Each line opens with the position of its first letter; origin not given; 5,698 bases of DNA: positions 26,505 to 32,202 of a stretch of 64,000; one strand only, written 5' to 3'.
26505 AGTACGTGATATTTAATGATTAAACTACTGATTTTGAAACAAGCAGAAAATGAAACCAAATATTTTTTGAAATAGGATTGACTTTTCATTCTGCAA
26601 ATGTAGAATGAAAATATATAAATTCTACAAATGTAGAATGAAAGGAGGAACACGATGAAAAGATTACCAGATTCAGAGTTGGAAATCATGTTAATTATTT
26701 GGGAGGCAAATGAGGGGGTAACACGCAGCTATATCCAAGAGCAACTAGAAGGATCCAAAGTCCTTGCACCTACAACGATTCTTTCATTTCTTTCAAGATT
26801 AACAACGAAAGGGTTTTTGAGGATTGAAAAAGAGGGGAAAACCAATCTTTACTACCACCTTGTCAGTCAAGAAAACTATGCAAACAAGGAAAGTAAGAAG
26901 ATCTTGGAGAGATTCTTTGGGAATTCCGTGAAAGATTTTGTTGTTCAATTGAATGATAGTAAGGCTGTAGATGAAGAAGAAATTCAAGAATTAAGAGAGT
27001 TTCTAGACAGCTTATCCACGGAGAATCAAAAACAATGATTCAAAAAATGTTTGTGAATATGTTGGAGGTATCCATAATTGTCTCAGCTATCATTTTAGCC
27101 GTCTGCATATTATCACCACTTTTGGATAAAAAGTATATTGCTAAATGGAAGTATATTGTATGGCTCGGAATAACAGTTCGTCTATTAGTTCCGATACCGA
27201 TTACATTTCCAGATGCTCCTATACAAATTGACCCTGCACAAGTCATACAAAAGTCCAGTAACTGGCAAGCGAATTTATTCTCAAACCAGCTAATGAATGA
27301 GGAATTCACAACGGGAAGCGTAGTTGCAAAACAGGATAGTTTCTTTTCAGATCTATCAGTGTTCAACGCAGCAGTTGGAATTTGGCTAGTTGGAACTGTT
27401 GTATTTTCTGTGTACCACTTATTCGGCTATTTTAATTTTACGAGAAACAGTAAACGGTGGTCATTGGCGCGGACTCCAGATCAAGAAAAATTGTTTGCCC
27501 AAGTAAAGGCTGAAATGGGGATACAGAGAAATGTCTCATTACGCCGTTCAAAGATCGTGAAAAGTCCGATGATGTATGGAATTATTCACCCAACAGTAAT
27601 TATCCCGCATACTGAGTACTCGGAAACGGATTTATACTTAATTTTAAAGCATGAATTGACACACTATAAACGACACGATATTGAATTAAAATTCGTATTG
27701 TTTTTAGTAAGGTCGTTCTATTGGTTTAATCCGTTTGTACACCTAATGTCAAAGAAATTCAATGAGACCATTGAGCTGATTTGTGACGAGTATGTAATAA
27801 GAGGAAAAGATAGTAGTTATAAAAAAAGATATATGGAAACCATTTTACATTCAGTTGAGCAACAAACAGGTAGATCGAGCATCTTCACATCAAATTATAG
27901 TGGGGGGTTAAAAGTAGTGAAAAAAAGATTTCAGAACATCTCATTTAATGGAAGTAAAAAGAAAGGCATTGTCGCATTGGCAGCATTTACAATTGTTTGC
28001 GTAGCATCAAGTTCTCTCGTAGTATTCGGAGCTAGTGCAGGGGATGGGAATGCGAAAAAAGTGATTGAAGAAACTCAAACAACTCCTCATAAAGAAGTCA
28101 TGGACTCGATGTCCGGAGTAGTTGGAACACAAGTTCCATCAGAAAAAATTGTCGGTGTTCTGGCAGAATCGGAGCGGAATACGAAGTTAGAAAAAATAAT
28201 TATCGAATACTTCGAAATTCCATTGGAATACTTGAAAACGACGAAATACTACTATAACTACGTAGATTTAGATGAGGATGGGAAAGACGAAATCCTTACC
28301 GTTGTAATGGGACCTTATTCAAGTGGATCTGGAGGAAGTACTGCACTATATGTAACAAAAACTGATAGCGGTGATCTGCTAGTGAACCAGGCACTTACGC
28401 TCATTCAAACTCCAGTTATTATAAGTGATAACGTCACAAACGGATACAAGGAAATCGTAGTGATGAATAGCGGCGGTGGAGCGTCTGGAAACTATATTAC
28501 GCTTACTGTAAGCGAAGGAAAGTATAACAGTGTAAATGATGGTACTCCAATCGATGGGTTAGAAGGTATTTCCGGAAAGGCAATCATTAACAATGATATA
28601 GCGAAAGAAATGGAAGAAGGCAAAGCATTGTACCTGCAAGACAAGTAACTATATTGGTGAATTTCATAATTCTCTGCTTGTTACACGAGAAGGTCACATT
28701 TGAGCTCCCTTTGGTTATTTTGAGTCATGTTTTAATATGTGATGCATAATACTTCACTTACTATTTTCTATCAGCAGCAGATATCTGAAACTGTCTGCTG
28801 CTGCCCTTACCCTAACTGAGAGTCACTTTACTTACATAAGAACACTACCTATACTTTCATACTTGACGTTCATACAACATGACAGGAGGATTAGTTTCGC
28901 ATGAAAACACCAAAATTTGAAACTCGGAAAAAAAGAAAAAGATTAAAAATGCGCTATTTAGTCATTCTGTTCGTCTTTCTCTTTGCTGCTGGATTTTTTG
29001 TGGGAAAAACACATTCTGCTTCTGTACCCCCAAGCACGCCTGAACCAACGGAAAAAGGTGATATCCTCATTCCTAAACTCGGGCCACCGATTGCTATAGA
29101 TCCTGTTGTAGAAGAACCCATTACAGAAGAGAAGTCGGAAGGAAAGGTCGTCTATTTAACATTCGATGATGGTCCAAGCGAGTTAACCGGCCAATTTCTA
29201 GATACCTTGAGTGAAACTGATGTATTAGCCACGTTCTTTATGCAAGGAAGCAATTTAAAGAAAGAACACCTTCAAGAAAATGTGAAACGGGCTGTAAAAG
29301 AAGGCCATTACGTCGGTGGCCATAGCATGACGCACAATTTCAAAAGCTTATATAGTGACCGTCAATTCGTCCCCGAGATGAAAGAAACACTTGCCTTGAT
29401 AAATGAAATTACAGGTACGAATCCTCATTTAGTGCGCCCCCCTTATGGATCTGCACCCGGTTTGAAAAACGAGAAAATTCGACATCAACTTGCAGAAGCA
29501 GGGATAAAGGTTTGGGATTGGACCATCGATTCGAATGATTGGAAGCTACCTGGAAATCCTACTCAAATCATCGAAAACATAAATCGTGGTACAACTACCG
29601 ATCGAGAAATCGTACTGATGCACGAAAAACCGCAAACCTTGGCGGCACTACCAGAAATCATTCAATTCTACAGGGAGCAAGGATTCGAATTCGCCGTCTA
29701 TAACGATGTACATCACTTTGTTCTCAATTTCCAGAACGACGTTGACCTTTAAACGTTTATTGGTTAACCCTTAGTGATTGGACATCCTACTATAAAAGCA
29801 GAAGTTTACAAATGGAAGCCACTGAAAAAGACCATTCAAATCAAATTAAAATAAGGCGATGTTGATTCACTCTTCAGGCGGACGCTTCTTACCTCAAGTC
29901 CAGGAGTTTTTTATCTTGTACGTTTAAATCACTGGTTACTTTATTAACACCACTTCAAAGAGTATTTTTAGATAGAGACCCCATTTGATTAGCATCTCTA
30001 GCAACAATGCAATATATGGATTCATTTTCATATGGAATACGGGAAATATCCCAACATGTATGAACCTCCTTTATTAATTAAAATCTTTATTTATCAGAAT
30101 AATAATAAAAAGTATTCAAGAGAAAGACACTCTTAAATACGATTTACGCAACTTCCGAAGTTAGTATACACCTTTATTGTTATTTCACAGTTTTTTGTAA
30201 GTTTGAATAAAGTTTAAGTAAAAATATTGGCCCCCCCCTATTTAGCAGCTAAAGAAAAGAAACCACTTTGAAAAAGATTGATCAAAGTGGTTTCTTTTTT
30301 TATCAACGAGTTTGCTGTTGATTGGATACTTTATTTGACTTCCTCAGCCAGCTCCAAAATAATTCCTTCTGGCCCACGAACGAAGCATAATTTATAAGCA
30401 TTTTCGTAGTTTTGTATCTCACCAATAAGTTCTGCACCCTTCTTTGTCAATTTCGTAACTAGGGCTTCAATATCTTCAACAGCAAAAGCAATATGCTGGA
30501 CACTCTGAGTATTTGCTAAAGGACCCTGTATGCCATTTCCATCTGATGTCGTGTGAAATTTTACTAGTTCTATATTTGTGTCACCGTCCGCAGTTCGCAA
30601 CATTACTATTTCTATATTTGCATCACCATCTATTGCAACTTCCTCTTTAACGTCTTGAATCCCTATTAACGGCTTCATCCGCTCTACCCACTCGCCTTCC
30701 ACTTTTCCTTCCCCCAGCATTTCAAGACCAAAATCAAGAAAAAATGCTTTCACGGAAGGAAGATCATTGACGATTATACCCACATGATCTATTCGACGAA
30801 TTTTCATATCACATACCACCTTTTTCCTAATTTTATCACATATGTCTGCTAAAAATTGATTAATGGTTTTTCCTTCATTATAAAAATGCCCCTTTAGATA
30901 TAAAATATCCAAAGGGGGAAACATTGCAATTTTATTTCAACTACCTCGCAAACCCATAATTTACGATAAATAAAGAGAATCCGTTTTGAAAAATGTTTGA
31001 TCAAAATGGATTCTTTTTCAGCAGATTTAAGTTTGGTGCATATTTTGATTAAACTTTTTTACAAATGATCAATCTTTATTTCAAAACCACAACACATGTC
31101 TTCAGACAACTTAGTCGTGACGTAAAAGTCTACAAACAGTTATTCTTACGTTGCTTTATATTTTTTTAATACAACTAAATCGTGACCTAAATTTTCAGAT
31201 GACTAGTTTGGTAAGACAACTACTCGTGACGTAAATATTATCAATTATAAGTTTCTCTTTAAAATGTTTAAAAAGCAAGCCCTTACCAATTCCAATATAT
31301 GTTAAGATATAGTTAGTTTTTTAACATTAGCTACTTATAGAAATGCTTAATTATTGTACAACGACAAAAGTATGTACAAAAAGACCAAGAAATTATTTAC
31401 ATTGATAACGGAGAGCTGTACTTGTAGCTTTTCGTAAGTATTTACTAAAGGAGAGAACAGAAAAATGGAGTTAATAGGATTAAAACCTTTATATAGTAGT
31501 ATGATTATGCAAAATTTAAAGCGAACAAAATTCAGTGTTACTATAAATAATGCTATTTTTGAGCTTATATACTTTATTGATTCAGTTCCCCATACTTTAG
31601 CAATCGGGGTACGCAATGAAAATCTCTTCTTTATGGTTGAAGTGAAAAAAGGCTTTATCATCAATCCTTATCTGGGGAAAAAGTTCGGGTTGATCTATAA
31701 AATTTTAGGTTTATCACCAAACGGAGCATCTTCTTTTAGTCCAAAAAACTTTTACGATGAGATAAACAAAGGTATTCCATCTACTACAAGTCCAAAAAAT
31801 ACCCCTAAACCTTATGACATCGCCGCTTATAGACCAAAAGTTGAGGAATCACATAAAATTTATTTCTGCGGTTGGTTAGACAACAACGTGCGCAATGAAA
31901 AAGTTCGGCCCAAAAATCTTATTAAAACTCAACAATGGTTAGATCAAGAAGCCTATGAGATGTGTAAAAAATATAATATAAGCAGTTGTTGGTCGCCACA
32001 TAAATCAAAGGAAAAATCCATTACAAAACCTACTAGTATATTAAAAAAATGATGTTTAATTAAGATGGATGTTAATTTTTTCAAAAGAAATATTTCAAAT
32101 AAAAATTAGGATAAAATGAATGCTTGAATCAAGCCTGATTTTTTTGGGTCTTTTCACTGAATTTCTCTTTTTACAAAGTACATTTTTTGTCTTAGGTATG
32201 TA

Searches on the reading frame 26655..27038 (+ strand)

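Call 83: search_protein_families(library=pfam, proteins=[window:26655-27038:+], max_evalue=0.001)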
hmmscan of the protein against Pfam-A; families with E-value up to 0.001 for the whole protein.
window:26655-27038:+ (127 aa): 2 families
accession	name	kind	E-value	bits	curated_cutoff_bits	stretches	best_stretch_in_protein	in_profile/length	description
PF03965.22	Penicillinase_R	-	5.9e-28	98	22.6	1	6-118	3-114/115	Penicillinase repressor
PF14687.11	DUF4460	-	0.00023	21.6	25.5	1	72-126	2-56/110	Domain of unknown function (DUF4460)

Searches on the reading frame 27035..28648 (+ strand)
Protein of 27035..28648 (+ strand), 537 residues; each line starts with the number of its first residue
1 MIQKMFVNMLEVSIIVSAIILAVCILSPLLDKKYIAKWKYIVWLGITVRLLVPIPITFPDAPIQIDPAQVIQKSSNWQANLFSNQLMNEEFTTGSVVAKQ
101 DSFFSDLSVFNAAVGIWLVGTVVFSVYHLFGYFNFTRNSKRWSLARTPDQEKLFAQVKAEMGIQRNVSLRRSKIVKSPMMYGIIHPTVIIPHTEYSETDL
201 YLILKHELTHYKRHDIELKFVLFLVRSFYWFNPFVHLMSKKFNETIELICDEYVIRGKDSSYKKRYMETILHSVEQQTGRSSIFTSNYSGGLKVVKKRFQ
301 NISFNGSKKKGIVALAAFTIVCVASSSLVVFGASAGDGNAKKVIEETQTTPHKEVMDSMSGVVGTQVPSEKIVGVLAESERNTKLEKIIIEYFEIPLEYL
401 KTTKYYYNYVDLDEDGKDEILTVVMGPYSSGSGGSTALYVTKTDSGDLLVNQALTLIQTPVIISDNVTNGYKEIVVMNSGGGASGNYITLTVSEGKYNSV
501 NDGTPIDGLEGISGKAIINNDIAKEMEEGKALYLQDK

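Call 83: search_protein_families(library=pfam, proteins=[window:27035-28648:+], max_evalue=0.001)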
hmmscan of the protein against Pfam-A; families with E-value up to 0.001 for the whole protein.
window:27035-28648:+ (537 aa): 1 family
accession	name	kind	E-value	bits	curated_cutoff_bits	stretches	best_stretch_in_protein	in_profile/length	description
PF05569.17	Peptidase_M56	-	4.5e-49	167.6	31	1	9-302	3-296/296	BlaR1 peptidase M56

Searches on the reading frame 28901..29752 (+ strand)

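Call 83: search_protein_families(library=pfam, proteins=[window:28901-29752:+], max_evalue=0.001)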
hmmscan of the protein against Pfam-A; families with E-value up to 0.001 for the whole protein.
window:28901-29752:+ (283 aa): 1 family
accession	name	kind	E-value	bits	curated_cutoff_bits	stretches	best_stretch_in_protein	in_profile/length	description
PF01522.26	Polysacc_deac_1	-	8.1e-31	107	23.1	1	78-204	3-123/124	Polysaccharide deacetylase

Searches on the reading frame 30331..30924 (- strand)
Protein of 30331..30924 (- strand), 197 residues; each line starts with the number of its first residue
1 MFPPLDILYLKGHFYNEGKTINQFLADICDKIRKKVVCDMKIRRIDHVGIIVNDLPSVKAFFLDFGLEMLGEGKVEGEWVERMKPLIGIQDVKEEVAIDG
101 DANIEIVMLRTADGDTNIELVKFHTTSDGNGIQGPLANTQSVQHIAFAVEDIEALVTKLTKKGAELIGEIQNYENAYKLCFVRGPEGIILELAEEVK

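Call 83: search_protein_families(library=pfam, proteins=[window:30331-30924:-], max_evalue=0.001)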
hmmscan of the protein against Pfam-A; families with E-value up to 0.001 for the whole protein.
window:30331-30924:- (197 aa): 2 families
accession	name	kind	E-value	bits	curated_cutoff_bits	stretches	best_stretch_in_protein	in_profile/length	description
PF00903.31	Glyoxalase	-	2.4e-14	54.2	20.6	1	44-192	1-121/121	Glyoxalase/Bleomycin resistance protein/Dioxygenase superfamily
PF13669.12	Glyoxalase_4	-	3.9e-14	53.3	27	1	46-181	1-109/109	Glyoxalase/Bleomycin resistance protein/Dioxygenase superfamily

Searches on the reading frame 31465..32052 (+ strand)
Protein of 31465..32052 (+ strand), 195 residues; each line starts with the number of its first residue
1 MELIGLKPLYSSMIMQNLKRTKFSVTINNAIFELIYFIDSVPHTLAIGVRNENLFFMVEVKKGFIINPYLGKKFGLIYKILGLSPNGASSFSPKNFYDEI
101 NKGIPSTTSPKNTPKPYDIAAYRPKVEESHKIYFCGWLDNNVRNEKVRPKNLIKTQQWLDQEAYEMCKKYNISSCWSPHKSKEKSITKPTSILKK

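Call 83: search_protein_families(library=pfam, proteins=[window:31465-32052:+], max_evalue=0.001)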
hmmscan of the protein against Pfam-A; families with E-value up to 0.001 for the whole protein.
window:31465-32052:+ (195 aa): 1 family
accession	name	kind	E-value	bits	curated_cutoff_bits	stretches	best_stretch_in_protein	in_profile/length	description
PF19503.4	DUF6037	-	3.8e-19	69.9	28.8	1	1-187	1-194/200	Family of unknown function (DUF6037)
